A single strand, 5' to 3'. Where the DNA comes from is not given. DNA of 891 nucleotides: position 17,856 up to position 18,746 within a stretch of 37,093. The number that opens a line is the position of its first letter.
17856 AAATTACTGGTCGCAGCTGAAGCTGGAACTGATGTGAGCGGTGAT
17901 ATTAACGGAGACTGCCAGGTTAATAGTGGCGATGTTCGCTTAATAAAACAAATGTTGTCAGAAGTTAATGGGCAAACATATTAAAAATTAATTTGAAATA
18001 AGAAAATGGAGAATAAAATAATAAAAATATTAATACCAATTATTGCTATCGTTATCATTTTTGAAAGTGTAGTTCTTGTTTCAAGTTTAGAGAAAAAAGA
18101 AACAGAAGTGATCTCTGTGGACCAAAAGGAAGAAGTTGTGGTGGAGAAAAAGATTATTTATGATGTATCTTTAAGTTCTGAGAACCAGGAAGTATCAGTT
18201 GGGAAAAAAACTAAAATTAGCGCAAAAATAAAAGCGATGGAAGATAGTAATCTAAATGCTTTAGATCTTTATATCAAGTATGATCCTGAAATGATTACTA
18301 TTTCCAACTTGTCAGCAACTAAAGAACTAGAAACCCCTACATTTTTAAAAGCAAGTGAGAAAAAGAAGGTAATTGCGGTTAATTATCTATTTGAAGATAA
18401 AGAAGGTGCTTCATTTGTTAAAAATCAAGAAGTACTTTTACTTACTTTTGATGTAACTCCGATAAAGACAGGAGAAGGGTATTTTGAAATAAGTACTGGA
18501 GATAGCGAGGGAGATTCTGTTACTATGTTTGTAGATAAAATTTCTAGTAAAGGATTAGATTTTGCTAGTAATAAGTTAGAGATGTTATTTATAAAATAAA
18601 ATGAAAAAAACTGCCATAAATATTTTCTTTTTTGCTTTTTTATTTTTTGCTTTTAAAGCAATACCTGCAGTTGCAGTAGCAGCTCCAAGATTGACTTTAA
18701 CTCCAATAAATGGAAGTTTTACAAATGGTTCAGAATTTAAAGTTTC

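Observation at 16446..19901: Four-gene cohesin/dockerin-like surface operon with no enzyme cargo: a candidate non-cellulosomal cell-surface docking system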

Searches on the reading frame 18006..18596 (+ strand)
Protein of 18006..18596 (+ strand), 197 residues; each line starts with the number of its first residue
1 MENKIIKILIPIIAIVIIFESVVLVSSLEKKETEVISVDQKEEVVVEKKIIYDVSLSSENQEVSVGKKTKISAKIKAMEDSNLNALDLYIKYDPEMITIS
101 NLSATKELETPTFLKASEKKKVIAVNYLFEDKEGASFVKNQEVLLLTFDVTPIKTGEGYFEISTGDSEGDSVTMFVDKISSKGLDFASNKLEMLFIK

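Call 3: search_protein_families(library=pfam, proteins=[window:18006-18596:+], max_evalue=10)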
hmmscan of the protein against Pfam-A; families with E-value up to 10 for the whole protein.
window:18006-18596:+ (197 aa): 2 families
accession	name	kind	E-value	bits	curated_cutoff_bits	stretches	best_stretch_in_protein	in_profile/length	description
PF00963.24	Cohesin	-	5.8e-05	23.8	24.1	1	61-152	8-103/139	Cohesin domain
PF16921.10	Tex_YqgF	-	0.065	14.1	27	1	76-137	38-97/126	Tex protein YqgF-like domain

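Call 4: search_protein_families(library=ncbifam, proteins=[window:18006-18596:+], max_evalue=10)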
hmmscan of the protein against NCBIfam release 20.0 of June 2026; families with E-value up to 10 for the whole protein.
window:18006-18596:+ (197 aa): 1 family
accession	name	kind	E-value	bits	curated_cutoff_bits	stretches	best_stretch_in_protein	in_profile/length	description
NF038073.1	rSAM_STM4011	subfamily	0.029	13.7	200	1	54-102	74-122/278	STM4011 family radical SAM protein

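Call 26: search_protein_families(library=pfam, alignment_id=A3, max_evalue=0.01)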
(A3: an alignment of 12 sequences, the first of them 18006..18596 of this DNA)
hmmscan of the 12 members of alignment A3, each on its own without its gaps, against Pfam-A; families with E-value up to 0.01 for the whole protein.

A. member 1, window:18006-18596:+ (197 aa): 1 family
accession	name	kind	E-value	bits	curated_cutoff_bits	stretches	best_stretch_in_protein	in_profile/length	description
PF00963.24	Cohesin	-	5.8e-05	23.8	24.1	1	61-152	8-103/139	Cohesin domain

B. families by the number of members that match (of 12 scanned): 1 family
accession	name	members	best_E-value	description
PF00963.24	Cohesin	7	6.4e-08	Cohesin domain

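Call 30: search_solved_structures(query=A3, max_evalue=1, show_alignments=1)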
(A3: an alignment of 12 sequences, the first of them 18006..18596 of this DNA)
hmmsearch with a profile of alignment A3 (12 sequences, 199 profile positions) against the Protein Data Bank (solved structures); distinct sequences matched with E-value up to 1: 10.
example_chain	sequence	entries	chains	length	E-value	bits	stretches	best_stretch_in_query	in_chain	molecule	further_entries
5lxv_A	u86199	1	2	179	0.0041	20.1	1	55-107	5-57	Scaffoldin C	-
3ul4_A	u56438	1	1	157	0.0057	19.7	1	65-152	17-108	Cellulosome-anchoring protein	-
4ums_A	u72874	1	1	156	0.012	18.6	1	62-157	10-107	CELLULOSOMAL ANCHORING SCAFFOLDIN B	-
5g5d_A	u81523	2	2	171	0.095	15.7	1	54-111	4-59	CELLULOSOME ANCHORING PROTEIN COHESIN REGION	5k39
3kcp_A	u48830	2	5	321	0.095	15.7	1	56-154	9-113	Cellulosomal-scaffolding protein A | Cellulosome anchoring protein cohesin region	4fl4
6v3p_C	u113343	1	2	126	0.34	13.8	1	50-99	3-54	IgA FC receptor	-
1aoh_A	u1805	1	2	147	0.55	13.2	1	56-137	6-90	Cellulosomal-scaffolding protein A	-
2ccl_A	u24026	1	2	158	0.55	13.2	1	58-167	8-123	CELLULOSOMAL SCAFFOLDING PROTEIN A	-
1anu_A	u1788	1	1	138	0.57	13.1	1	62-167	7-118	COHESIN-2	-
1ohz_A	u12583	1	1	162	0.6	13.1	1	58-167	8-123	CELLULOSOMAL SCAFFOLDING PROTEIN A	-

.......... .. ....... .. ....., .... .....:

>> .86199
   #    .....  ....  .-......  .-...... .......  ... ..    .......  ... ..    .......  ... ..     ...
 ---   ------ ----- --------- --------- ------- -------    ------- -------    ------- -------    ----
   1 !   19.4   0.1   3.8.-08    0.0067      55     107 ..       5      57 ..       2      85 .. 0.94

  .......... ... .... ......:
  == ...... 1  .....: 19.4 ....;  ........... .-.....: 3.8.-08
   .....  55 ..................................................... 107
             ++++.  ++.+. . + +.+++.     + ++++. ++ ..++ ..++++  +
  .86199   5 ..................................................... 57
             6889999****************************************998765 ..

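Call 65: search_protein_representatives(protein=window:18006-18596:+)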
Query: 197 residues. Proteins with E-value up to 0.001 (for the whole library): 118; up to 1e-10: 92; up to 1e-30: 7. The best 118 are listed.
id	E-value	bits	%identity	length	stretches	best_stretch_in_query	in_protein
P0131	5.2e-46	173.3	47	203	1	1-195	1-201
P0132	1.5e-41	158.7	45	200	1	3-193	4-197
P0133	1.4e-36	142.6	46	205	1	2-194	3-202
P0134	4.6e-36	140.9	49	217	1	1-159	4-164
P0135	4.5e-32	127.9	42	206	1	3-194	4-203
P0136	1.1e-31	126.7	37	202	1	2-192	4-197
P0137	4.7e-31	124.6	37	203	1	4-193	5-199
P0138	2.3e-30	122.4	35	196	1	2-192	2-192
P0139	2.8e-30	122.1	40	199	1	2-195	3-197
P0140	9.3e-29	117.1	38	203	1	2-193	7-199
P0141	1.5e-28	116.5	37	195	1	2-192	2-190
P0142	2.0e-28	116.1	36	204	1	2-193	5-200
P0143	9.9e-28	113.8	38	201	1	4-188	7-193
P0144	2.3e-27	112.6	38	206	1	3-193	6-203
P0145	2.6e-27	112.4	41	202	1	2-193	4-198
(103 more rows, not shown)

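Call 67: search_solved_structures(query=A8, max_evalue=0.1, show_alignments=1)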
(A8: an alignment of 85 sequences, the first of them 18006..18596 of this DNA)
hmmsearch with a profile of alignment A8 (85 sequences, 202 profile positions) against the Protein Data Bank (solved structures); distinct sequences matched with E-value up to 0.1: 18.
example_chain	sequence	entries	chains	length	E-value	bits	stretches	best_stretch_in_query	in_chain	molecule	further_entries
5lxv_A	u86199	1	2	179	3.2e-06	30.3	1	59-140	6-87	Scaffoldin C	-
3ul4_A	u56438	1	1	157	4.6e-06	29.8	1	64-141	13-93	Cellulosome-anchoring protein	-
4ums_A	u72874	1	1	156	1.1e-05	28.6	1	61-165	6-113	CELLULOSOMAL ANCHORING SCAFFOLDIN B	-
5g5d_A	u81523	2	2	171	0.0034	20.5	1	56-117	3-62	CELLULOSOME ANCHORING PROTEIN COHESIN REGION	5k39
4dh2_A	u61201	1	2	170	0.0054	19.8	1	51-119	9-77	Cellulosome anchoring protein cohesin region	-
3kcp_A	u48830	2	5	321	0.0062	19.6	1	59-145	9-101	Cellulosomal-scaffolding protein A | Cellulosome anchoring protein cohesin region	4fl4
2ozn_A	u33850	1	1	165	0.012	18.6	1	50-136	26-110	O-GlcNAcase nagJ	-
2o4e_A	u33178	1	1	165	0.014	18.4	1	50-136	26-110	O-GlcNAcase nagJ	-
1anu_A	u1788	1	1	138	0.021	17.8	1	61-166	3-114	COHESIN-2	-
2jh2_A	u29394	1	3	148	0.021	17.8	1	54-136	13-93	O-GLCNACASE NAGJ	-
2ccl_A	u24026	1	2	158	0.025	17.6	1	60-166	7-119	CELLULOSOMAL SCAFFOLDING PROTEIN A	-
1ohz_A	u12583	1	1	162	0.027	17.5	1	60-166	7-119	CELLULOSOMAL SCAFFOLDING PROTEIN A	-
3l8q_A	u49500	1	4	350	0.029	17.4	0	58-110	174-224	Cellulosomal scaffoldin adaptor protein B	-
1g1k_A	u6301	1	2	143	0.031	17.3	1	58-156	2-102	SCAFFOLDING PROTEIN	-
1aoh_A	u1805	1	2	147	0.032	17.2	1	59-145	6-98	Cellulosomal-scaffolding protein A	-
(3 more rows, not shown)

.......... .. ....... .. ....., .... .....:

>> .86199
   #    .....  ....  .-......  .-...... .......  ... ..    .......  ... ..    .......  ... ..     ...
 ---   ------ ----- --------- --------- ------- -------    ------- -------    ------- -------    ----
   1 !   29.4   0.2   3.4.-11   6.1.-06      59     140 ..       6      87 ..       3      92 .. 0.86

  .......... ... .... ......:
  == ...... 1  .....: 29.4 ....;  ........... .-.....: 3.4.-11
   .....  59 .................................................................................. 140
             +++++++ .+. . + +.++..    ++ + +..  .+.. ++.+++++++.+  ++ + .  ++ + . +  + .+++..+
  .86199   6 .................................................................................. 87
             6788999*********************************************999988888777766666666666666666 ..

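Call 68: search_protein_families(library=pfam, alignment_id=A8, max_evalue=0.01)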
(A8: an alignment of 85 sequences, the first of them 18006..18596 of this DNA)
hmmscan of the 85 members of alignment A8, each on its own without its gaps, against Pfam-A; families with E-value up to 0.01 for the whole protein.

A. member 1, window:18006-18596:+ (197 aa): 1 family
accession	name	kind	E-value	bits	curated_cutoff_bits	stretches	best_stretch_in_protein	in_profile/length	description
PF00963.24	Cohesin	-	5.8e-05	23.8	24.1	1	61-152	8-103/139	Cohesin domain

B. families by the number of members that match (of 85 scanned): 12 families
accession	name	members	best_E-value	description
PF00963.24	Cohesin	53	7.8e-09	Cohesin domain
PF14607.12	GxDLY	1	8.1e-05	N-terminus of Esterase_SGNH_hydro-type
PF16428.10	DUF5025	1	0.00038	Domain of unknown function (DUF5025)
PF15102.11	TMEM154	1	0.00053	TMEM154 protein family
PF22433.2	MtxA_IG-like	1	0.0012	Magnetotaxis protein MtxA, Immunoglobulin-like domain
PF21649.3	APMV_polyA_pol_cat_2nd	1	0.0034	APMV, Putative poly(A) polymerase, catalytic subunit, C-terminal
PF14155.11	DUF4307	1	0.0045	Domain of unknown function (DUF4307)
PF21511.2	SidD_cat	1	0.0047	SidD, catalytic domain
PF17883.6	MBG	1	0.0051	MBG domain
PF16843.10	Get5_bdg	1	0.0067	Binding domain to Get4 on Get5, Golgi to ER traffic protein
PF25523.1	Ig_RIMBP2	1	0.0079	RIMBP2-like, immunoglobulin-like domain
PF15048.11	OSTbeta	1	0.0088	Organic solute transporter subunit beta protein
